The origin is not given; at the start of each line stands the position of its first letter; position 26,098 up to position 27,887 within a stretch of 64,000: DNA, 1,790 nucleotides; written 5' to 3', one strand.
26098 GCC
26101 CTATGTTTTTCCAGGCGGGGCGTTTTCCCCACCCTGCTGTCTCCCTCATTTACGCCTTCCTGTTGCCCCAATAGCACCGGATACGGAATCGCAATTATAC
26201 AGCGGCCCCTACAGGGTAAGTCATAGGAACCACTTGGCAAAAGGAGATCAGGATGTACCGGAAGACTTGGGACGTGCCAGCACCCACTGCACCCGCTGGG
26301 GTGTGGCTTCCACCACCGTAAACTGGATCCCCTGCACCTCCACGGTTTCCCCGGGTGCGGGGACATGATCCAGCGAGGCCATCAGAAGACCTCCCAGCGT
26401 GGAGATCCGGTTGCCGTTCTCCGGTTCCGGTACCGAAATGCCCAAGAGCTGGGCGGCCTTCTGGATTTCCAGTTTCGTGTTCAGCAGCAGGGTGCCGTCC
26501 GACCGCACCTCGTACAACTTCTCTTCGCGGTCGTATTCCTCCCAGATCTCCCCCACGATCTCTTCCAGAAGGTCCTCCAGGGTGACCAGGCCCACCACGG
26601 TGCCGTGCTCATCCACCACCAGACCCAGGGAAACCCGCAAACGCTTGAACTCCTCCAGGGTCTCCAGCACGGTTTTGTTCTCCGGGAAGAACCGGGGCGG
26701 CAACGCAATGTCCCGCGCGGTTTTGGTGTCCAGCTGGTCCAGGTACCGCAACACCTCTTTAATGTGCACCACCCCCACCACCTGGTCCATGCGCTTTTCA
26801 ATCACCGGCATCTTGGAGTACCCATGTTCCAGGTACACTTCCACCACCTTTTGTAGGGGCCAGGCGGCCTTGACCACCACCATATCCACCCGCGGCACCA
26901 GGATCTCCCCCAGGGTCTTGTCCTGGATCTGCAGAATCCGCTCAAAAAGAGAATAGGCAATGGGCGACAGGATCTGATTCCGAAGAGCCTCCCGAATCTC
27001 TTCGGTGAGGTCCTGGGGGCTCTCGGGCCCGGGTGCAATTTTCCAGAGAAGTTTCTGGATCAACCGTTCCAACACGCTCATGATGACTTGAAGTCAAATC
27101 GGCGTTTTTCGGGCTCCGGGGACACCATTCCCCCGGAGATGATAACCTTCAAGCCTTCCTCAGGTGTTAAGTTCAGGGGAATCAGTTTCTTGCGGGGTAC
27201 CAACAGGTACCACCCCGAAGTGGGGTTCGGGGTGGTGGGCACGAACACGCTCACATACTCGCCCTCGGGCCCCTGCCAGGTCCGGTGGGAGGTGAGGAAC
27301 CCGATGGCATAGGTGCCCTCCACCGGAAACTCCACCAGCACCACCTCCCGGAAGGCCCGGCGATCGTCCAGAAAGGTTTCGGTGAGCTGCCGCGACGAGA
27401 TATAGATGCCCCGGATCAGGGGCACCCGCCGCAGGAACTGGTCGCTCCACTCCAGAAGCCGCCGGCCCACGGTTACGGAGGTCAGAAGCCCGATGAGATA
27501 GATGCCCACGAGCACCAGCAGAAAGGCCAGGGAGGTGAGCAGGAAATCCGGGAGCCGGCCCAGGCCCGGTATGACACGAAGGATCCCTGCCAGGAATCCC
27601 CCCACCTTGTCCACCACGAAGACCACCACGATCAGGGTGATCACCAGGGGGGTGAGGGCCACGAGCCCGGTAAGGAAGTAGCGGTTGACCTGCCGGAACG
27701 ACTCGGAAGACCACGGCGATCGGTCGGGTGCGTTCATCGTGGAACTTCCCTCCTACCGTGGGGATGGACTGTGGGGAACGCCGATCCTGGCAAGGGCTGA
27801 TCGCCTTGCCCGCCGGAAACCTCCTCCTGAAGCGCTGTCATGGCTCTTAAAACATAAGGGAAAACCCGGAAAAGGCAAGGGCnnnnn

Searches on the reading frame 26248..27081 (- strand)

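Call 65: search_protein_families(library=pfam, proteins=[window:26248-27081:-], max_evalue=0.0001)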
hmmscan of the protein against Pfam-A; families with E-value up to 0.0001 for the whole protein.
window:26248-27081:- (277 aa): 2 families
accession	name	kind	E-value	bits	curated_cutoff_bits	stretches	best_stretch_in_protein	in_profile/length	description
PF00571.33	CBS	-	2e-17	63.7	24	2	128-176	8-56/57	CBS domain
PF03471.22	CorC_HlyC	-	1.9e-16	60.3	27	1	193-271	3-79/81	Transporter associated domain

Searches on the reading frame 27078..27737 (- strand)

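Call 65: search_protein_families(library=pfam, proteins=[window:27078-27737:-], max_evalue=0.0001)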
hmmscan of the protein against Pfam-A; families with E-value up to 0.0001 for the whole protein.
window:27078-27737:- (219 aa): 1 family
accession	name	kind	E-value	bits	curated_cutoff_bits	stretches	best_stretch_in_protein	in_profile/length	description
PF04367.18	DUF502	-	6.8e-32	110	23.8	1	73-174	1-107/107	Protein of unknown function (DUF502)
